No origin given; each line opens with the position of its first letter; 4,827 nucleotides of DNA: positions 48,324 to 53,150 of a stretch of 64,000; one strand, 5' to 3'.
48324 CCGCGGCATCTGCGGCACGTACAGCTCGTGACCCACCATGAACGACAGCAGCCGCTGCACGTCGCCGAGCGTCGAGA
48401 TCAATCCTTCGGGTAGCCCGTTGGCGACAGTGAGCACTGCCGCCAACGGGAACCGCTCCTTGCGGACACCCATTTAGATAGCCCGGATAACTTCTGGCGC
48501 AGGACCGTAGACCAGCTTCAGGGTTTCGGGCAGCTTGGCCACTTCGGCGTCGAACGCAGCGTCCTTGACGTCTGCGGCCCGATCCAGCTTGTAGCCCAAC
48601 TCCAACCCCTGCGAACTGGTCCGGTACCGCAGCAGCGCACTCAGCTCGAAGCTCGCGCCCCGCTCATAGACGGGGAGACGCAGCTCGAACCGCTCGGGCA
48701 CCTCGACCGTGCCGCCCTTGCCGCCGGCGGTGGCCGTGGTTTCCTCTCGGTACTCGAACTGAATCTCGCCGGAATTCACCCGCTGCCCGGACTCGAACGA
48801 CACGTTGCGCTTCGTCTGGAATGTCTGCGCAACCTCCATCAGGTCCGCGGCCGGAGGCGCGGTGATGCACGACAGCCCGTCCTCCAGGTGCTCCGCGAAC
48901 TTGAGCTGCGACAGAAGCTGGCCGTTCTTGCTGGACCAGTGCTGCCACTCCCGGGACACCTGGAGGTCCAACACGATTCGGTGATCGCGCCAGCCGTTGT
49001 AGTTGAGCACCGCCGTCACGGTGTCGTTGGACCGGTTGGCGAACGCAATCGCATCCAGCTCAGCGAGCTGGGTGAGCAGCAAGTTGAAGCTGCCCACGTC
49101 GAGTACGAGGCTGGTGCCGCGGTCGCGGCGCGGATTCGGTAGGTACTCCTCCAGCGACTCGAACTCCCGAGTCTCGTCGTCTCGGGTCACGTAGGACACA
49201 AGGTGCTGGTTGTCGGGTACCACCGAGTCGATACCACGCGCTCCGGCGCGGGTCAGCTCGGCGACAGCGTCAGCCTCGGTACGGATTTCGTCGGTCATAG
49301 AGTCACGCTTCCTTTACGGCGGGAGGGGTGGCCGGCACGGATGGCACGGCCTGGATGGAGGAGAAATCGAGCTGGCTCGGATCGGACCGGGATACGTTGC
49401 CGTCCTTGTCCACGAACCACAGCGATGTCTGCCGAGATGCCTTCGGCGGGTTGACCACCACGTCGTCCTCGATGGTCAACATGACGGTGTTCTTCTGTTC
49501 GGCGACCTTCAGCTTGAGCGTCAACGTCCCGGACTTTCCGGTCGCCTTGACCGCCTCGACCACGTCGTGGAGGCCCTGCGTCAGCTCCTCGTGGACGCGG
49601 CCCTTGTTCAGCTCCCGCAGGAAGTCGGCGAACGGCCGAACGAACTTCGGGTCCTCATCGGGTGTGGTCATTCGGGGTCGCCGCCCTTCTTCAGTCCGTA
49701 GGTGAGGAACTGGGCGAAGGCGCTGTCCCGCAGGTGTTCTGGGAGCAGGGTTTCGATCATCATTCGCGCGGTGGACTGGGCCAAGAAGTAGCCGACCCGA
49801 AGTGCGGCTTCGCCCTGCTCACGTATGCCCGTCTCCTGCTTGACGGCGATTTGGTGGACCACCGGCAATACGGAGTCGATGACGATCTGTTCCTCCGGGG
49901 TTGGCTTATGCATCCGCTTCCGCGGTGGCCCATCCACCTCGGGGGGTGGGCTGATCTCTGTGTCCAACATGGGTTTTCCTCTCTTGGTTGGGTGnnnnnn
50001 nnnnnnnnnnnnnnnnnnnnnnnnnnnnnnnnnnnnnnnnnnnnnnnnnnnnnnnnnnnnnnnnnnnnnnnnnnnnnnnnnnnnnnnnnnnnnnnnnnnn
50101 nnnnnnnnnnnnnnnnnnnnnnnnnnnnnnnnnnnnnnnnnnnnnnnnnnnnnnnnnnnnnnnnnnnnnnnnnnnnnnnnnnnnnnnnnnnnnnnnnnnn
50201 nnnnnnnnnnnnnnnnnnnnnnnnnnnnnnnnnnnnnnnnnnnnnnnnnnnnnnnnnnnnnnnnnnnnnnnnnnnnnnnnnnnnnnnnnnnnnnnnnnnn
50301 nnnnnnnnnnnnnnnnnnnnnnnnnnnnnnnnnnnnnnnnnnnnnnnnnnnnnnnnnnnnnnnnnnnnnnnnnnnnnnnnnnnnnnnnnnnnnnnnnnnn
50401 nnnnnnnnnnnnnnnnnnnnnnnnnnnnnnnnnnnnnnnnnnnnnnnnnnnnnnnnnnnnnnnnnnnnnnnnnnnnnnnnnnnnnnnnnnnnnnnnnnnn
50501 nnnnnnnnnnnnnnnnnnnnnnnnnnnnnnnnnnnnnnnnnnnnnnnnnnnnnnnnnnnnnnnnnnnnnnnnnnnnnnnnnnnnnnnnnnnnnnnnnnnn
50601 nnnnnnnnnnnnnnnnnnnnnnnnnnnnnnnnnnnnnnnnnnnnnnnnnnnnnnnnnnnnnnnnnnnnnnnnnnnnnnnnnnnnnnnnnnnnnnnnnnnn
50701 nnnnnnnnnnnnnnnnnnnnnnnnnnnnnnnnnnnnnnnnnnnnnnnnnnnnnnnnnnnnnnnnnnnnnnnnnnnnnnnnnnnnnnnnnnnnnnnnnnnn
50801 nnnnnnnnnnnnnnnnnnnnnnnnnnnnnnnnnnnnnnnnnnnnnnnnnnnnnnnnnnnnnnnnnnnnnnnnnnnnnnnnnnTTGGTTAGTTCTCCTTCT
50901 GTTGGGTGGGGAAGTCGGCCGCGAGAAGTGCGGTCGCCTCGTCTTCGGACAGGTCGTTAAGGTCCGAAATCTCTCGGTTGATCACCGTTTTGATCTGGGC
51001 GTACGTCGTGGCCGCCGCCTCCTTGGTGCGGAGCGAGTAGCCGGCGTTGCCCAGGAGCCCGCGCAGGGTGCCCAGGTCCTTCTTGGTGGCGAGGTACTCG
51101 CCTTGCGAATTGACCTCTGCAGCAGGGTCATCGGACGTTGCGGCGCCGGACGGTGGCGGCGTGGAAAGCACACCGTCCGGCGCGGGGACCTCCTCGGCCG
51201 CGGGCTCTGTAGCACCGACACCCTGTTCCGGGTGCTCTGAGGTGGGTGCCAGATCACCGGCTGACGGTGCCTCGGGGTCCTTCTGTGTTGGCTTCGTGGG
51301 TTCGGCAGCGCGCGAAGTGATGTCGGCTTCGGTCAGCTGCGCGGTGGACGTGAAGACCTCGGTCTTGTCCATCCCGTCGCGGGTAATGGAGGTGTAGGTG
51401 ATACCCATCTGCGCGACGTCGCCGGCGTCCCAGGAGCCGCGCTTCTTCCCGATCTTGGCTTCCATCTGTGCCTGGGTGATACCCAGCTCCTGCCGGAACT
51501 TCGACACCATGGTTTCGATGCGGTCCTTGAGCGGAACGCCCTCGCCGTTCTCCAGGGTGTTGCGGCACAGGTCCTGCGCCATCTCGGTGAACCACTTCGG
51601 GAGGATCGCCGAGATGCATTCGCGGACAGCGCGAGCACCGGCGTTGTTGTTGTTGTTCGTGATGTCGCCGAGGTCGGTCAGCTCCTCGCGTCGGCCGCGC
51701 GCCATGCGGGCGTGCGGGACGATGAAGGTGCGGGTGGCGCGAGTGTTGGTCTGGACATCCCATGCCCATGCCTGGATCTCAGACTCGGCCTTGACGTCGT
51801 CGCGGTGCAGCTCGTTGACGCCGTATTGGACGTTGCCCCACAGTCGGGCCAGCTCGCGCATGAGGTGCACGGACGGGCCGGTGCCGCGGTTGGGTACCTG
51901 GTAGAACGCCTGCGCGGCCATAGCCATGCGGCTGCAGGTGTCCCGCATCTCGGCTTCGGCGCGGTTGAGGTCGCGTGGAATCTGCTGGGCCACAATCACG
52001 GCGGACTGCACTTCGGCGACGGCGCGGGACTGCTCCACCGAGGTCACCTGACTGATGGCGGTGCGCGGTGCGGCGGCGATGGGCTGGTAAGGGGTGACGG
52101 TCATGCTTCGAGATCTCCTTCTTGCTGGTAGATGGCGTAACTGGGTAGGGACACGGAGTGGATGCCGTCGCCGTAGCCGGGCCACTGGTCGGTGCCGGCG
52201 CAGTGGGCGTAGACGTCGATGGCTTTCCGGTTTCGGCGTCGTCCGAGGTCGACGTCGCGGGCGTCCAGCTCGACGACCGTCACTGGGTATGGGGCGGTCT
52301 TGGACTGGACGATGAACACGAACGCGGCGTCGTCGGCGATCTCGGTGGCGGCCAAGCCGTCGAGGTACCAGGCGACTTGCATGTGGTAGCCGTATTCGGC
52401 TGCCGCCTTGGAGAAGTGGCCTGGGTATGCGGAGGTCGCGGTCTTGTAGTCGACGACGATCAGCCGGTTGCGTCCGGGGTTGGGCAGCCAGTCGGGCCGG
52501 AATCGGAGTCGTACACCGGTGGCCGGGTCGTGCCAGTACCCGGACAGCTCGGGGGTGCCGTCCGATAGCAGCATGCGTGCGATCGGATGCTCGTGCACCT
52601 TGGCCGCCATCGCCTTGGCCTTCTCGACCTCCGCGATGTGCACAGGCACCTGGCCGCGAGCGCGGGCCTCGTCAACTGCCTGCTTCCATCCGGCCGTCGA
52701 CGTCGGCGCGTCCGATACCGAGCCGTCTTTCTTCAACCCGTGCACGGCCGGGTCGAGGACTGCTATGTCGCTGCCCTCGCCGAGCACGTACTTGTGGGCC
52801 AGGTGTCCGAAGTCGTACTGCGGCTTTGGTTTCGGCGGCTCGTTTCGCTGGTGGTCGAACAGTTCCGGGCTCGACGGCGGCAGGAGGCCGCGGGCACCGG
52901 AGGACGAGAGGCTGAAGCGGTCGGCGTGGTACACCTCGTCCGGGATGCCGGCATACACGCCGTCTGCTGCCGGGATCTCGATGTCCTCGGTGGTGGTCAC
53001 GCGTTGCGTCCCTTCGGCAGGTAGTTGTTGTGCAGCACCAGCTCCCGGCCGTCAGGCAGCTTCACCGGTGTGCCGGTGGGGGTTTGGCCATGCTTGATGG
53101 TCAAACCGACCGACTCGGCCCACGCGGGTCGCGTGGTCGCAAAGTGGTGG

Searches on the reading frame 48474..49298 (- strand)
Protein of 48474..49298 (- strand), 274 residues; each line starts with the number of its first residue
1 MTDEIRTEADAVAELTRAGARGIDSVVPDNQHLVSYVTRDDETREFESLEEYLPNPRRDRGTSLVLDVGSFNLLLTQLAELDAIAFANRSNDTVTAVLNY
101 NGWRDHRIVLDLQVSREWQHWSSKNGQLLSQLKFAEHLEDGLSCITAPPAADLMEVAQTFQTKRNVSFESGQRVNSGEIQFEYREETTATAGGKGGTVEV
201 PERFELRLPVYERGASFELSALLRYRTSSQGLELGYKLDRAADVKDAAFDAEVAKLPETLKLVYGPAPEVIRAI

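Call 43: search_protein_families(library=phrogs, proteins=[window:48474-49298:-], max_evalue=0.001)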
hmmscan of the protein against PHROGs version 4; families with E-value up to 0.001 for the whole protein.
window:48474-49298:- (274 aa): 1 family
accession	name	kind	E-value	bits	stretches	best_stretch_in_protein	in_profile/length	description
phrog_210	-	unknown function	8.7e-55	186.9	1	10-261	9-263/274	-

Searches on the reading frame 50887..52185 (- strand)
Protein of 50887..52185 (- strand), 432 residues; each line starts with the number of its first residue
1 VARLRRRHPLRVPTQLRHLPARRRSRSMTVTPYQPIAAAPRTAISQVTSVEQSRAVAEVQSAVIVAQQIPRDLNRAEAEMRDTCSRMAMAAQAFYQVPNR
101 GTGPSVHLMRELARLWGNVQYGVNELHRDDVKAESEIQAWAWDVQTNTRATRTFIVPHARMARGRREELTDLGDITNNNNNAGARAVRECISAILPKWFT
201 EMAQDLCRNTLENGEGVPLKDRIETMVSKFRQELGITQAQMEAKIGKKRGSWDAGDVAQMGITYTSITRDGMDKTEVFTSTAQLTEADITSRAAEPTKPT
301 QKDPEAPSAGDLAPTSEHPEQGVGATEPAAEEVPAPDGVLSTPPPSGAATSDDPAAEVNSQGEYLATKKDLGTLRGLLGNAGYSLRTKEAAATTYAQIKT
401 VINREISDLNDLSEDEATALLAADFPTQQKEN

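Call 43: search_protein_families(library=phrogs, proteins=[window:50887-52185:-], max_evalue=0.001)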
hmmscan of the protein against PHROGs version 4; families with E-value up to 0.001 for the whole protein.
window:50887-52185:- (432 aa): 2 families
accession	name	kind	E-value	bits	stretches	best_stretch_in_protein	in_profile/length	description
phrog_3657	-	unknown function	2e-105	353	1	37-303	12-278/289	-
phrog_4171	-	DNA, RNA and nucleotide metabolism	4.4e-07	30.8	1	273-420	238-353/392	RecT-like ssDNA annealing protein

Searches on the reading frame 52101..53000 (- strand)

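Call 43: search_protein_families(library=phrogs, proteins=[window:52101-53000:-], max_evalue=0.001)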
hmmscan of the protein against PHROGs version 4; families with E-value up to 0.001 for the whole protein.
window:52101-53000:- (299 aa): 2 families
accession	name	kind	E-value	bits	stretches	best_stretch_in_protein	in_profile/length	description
phrog_412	-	DNA, RNA and nucleotide metabolism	9.3e-104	349.1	1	4-298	129-415/440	exonuclease VIII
phrog_607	-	DNA, RNA and nucleotide metabolism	1.3e-26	94.1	1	75-275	693-858/883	exonuclease VII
